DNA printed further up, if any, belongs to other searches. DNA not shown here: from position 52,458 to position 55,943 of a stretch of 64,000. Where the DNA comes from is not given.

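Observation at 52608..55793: Full-length TonB-dependent outer-membrane receptor encoded inside the phage genome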

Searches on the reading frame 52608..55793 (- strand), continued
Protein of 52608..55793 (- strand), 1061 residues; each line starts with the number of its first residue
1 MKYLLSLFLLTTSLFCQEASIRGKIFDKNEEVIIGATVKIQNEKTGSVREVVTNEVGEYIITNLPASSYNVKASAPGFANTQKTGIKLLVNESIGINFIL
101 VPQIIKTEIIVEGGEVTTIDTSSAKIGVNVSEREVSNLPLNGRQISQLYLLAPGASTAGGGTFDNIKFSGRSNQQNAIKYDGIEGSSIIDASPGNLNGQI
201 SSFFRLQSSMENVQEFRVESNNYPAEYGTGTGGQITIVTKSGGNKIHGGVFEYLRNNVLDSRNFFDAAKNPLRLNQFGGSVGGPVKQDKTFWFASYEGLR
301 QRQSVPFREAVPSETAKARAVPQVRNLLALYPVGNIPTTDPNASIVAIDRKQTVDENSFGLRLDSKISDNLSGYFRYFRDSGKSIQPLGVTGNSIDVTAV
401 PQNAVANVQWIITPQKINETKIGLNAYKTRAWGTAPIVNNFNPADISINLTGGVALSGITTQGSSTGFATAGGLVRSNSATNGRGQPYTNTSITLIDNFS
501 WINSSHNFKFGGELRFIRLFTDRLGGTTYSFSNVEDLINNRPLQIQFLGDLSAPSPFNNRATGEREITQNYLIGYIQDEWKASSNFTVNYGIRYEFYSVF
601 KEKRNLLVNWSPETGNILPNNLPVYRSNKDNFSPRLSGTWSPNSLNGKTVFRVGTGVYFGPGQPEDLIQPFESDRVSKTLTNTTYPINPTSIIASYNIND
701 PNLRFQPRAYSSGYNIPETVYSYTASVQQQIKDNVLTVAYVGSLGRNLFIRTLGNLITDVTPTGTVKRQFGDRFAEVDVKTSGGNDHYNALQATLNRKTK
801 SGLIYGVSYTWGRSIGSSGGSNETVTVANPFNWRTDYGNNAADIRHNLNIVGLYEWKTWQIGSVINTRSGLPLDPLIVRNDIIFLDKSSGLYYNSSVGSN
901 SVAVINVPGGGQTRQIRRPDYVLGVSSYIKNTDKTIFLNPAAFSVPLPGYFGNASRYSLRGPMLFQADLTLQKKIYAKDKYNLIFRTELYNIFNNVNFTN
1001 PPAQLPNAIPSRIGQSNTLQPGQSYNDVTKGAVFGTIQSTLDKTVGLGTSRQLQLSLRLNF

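Call 43: find_encoding_contigs(protein=P0011, flank=8000, max_places=1)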
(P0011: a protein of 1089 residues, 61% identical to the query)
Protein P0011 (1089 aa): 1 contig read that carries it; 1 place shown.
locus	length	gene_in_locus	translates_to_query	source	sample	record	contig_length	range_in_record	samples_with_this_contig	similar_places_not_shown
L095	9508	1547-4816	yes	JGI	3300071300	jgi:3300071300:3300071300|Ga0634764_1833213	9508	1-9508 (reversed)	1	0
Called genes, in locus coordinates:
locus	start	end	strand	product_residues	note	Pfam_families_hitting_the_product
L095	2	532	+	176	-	?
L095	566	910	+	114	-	PF01909:NTP_transf_2, PF18765:Polbeta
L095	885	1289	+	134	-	PF05168:HEPN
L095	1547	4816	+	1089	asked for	PF13620:CarboxypepD_reg, PF13715:CarbopepD_reg_2 (faint), PF25183:OMP_b-brl_4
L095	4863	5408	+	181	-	-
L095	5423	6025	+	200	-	PF00578:AhpC-TSA, PF08534:Redoxin, PF00255:GSHPx (weak), PF00085:Thioredoxin (weak), PF13905:Thioredoxin_8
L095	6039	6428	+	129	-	PF11412:DsbD_N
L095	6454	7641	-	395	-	PF00155:Aminotran_1_2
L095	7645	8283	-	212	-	PF04203:Sortase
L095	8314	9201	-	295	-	-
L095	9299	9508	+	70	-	?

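Call 45: predict_structure(alignment_id=A1)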
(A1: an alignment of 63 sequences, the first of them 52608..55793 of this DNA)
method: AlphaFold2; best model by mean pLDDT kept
length: 1061 residues; sequences in the alignment: 63
mean_pLDDT: 75.7   pTM: 0.72
mean pLDDT of the five models: 75.7, 72.9, 71.2, 68.8, 64.1
residues with pLDDT >= 90: 144; 70-90: 629; 50-70: 177; < 50: 111
segments of 3 or more residues with pLDDT < 50: 14-16, 103-126, 153-177, 191-201, 219-226, 228-234, 240-242, 261-267, 478-480, 1038-1050
pLDDT, mean of each block of 10 residues (from residue 1): 71 58 81 84 79 87 83 76 77 79 39 34 49 68 53 42 34 48 63 35 56 55 42 46 63 66 47 78 69 85 79 91 91 85 85 87 83 86 85 86 87 83 87 86 87 59 63 66 71 89 84 90 84 88 87 85 88 88 83 89 90 91 88 85 81 81 73 88 89 91 89 82 82 80 67 88 86 88 79 76 78 75 70 80 68 84 77 77 91 87 87 76 87 77 91 70 74 82 83 57 77 86 88 58 36 77 76
secondary structure, 60 per line:
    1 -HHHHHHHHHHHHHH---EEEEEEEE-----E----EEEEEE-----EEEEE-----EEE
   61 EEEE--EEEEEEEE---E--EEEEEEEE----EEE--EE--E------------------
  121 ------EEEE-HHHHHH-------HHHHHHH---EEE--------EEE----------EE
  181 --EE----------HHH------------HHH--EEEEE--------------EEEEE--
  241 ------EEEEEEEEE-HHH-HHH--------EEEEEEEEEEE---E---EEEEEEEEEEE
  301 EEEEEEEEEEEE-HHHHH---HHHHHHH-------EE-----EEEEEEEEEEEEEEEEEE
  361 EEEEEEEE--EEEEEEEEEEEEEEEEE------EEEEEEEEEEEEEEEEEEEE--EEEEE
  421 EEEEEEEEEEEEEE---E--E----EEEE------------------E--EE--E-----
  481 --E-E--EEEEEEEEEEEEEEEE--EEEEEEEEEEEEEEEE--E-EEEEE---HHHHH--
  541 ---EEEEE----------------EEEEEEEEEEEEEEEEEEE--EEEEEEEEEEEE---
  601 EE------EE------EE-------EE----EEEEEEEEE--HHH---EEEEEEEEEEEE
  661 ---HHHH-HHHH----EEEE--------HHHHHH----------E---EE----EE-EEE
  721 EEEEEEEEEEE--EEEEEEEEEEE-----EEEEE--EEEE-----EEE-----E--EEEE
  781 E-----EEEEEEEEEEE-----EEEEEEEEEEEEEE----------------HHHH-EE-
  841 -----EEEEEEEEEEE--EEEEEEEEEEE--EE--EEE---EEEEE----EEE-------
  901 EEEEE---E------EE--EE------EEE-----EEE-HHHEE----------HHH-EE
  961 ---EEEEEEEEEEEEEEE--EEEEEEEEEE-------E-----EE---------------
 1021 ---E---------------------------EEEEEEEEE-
elements in order (helices of 4 or more, strands of 3 or more residues): H2-15 E19-26 E37-42 E48-52 E58-64 E67-74 E81-88 E93-95 E127-130 H132-137 H145-151 E155-157 E166-168 E215-219 E234-238 E247-255 E272-282 E290-312 H314-318 H322-328 E343-368 E371-387 E394-413 E416-434 E446-449 E488-503 E506-521 E526-530 H534-538 E544-548 E565-583 E586-597 E632-640 E649-660 H664-667 H669-672 E677-680 H689-694 E718-731 E734-744 E750-754 E757-760 E766-768 E777-781 E787-797 E803-816 H833-836 E846-856 E859-869 E876-878 E882-886 E891-893 E901-905 E928-930 E936-938 E964-978 E981-990 E1052-1060

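Call 47: fold_search(model_id=the predicted structure, library=pdb)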
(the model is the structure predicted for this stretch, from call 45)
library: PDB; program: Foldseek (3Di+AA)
matches with E <= 10: 908; with E <= 0.001: 263
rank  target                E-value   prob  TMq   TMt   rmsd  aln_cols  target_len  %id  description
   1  4zgv_A                5.0e-26  1.00  0.50  0.64   9.9      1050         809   11  The Crystal Structure of the Ferredoxin Receptor FusA from Pectobacterium atrosepticum SCRI1043 (released 2016-08-31)
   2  6ofr                  6.8e-26  1.00  0.49  0.67   9.1      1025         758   12  The crystal structure of the outer membrane transporter YddB from Escherichia coli (released 2019-10-02)
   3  2o5p_B                7.2e-19  1.00  0.42  0.58   9.6      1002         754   10  Crystal structure of the full length ferric pyoverdine outer membrane receptor FpvA of Pseudomonas aeruginosa in its a (released 2007-10-30)
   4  5fr8_A                7.2e-19  1.00  0.44  0.63   9.8      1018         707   11  Crystal structure of the siderophore receptor PirA from Acinetobacter baumannii (released 2016-05-11)
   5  5nc4                  9.9e-19  1.00  0.44  0.64   9.1      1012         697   11  Crystal structure of the ferric enterobactin receptor (PfeA) in complex with protochelin from Pseudomonas aeruginosa (released 2018-03-21)
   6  2o5p_A                1.5e-18  1.00  0.41  0.55   9.7      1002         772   10  Crystal structure of the full length ferric pyoverdine outer membrane receptor FpvA of Pseudomonas aeruginosa in its a (released 2007-10-30)
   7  5out                  1.8e-18  1.00  0.45  0.64   8.8      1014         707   10  CRYSTAL STRUCTURE OF THE FERRIC ENTEROBACTIN RECEPTOR (PFEA) MUTANT (G324V) FROM PSEUDOMONAS AERUGINOSA (released 2018-09-05)
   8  1fep                  2.0e-18  1.00  0.44  0.65   8.6       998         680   10  FERRIC ENTEROBACTIN RECEPTOR (released 1999-01-13)
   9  9a2z_MODEL_1_A        2.6e-18  1.00  0.45  0.62  12.2      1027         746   11  Model of E. coli FepA by in-cell photo-crosslinking MS and deep learning (released 2023-02-24)
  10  9nn6_A                2.9e-18  1.00  0.43  0.68   8.1       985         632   10  E. coli Cir in Complex with the RBD of Microcin V (released 2025-09-24)
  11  5m9b                  3.2e-18  1.00  0.46  0.65   9.1      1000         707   11  Crystal structure of the ferric enterobactin receptor (PfeA) from Pseudomonas aeruginosa (released 2018-02-21)
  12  5odw_B                4.0e-18  1.00  0.42  0.58   9.4      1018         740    9  Structure of the FpvAI-pyocin S2 complex (released 2017-11-08)
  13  5mzs                  4.2e-18  1.00  0.45  0.65   8.8      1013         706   10  Crystal structure of the ferric enterobactin receptor (PfeA) mutant (R480A_Q482A) from Pseudomonas aeruginosa (released 2018-02-14)
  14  5odw_A                4.5e-18  1.00  0.42  0.56   9.5      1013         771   10  Structure of the FpvAI-pyocin S2 complex (released 2017-11-08)
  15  6q5e                  4.5e-18  1.00  0.44  0.64   8.8      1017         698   10  Crystal structure of the ferric enterobactin receptor from Pseudomonas aeruginosa (PfeA) in complex with enterobactin (released 2019-01-16)
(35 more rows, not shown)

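Call 52: find_related_loci(query=A1, collection=viral_contigs, flank=8000)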
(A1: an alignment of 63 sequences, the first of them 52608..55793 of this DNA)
Query A1 (1061 aa) in viral_contigs; peptide patterns used: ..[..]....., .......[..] (x = any residue, [..] = any of these).
26 stretches matched a pattern; 7 encode a relative of the query (tblastn E <= 1e-3); 6 distinct loci.
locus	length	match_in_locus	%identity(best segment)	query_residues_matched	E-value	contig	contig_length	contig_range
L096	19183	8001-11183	97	1-1061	0e+0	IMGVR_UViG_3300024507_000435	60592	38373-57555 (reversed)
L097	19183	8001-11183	97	1-1061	0e+0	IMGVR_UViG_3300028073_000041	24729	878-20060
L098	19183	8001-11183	97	1-1061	0e+0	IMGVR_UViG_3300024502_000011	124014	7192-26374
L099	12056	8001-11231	71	1-1061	0e+0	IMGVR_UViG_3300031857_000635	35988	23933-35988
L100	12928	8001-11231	71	1-1061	0e+0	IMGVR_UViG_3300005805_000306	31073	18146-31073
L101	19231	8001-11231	71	1-1061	0e+0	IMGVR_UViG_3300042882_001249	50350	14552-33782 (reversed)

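Call 58: search_protein_families(library=pfam, alignment_id=A2, max_evalue=0.00001)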
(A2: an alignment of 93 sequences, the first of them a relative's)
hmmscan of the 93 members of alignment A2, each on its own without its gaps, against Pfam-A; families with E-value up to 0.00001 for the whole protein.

A. member 1, L013:1336-2802:- (489 aa): 3 families
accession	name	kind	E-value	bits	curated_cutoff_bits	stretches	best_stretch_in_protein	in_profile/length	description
PF02518.31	HATPase_c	-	7.6e-31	107.3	26.4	1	362-471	2-109/111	Histidine kinase-, DNA gyrase B-, and HSP90-like ATPase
PF00512.31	HisKA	-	4.9e-17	62.2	26.9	1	249-313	2-64/66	His Kinase A (phospho-acceptor) domain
PF00672.30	HAMP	-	4.4e-08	33.8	25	1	178-230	1-53/53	HAMP domain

B. families by the number of members that match (of 93 scanned): 115 families (the first 25 are shown)
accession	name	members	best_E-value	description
PF02518.31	HATPase_c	11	2.4e-34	Histidine kinase-, DNA gyrase B-, and HSP90-like ATPase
PF00512.31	HisKA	10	1.3e-20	His Kinase A (phospho-acceptor) domain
PF00672.30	HAMP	6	2.3e-15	HAMP domain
PF08448.16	PAS_4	4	2.3e-13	PAS fold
PF00989.32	PAS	4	1e-11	PAS fold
PF00501.34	AMP-binding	3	1.7e-98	AMP-binding enzyme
PF00009.33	GTP_EFTU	3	1.5e-69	Elongation factor Tu GTP binding domain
PF12849.12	PBP_like_2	3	6.1e-43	PBP superfamily domain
PF00515.34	TPR_1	3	2.4e-33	Tetratricopeptide repeat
PF14492.12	EFG_III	3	5.4e-33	Elongation Factor G, domain III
PF07719.23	TPR_2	3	2.4e-31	Tetratricopeptide repeat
PF13414.12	TPR_11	3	3.3e-27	TPR repeat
PF13432.12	TPR_16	3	6.3e-26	Tetratricopeptide repeat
PF13650.11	Asp_protease_2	3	7.3e-22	Aspartyl protease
PF13424.12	TPR_12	3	1e-21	Tetratricopeptide repeat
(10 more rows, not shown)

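Call 59: find_encoding_contigs(protein=P0012, flank=10000, max_places=1)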
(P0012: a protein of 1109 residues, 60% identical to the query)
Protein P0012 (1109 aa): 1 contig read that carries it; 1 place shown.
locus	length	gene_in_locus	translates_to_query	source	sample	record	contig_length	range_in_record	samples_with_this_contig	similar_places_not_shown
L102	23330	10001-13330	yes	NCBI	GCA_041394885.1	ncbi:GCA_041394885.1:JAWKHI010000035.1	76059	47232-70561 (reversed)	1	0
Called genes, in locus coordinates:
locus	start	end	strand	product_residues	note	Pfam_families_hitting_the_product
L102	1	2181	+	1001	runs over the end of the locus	PF00069:Pkinase, PF03109:ABC1 (faint), PF07714:PK_Tyr_Ser-Thr, PF01636:APH (weak)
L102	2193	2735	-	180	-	PF07638:Sigma70_ECF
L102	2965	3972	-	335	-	PF02126:PTE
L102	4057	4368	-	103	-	PF00893:Multi_Drug_Res (weak)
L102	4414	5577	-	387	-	PF02784:Orn_Arg_deC_N, PF00278:Orn_DAP_Arg_deC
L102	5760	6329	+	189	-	PF07638:Sigma70_ECF, PF08281:Sigma70_r4_2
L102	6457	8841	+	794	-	PF00069:Pkinase, PF07714:PK_Tyr_Ser-Thr, PF03109:ABC1, PF13374:TPR_10 (faint), PF13424:TPR_12 (faint)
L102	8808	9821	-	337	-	PF13650:Asp_protease_2 (faint)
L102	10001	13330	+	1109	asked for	PF13620:CarboxypepD_reg, PF13715:CarbopepD_reg_2 (weak), PF25183:OMP_b-brl_4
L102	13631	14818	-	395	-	PF01408:GFO_IDH_MocA, PF22725:GFO_IDH_MocA_C3, PF19051:GFO_IDH_MocA_C2 (weak)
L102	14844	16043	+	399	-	-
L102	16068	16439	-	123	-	PF06271:RDD (weak)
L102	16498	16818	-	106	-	-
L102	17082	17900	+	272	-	PF13709:DUF4159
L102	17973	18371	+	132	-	PF03965:Penicillinase_R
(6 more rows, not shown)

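Call 60: find_encoding_contigs(protein=P0024, flank=10000, max_places=1)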
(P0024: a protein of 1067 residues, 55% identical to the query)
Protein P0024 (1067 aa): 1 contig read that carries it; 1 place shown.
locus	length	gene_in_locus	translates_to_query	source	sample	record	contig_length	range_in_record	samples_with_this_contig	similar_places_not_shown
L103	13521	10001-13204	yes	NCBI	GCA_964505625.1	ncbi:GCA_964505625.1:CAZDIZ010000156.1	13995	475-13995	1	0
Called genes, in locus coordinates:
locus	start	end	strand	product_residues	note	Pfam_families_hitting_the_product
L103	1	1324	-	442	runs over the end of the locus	PF02321:OEP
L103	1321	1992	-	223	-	PF00440:TetR_N, PF17939:TetR_C_30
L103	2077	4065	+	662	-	-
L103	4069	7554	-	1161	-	PF02574:S-methyl_trans, PF00809:Pterin_bind, PF02607:B12-binding_2, PF02310:B12-binding, PF02965:Met_synt_B12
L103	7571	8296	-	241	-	PF00072:Response_reg, PF00486:Trans_reg_C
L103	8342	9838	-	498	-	PF00672:HAMP, PF00512:HisKA, PF02518:HATPase_c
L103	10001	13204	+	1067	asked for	PF13620:CarboxypepD_reg, PF13715:CarbopepD_reg_2 (faint), PF25183:OMP_b-brl_4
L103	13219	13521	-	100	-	?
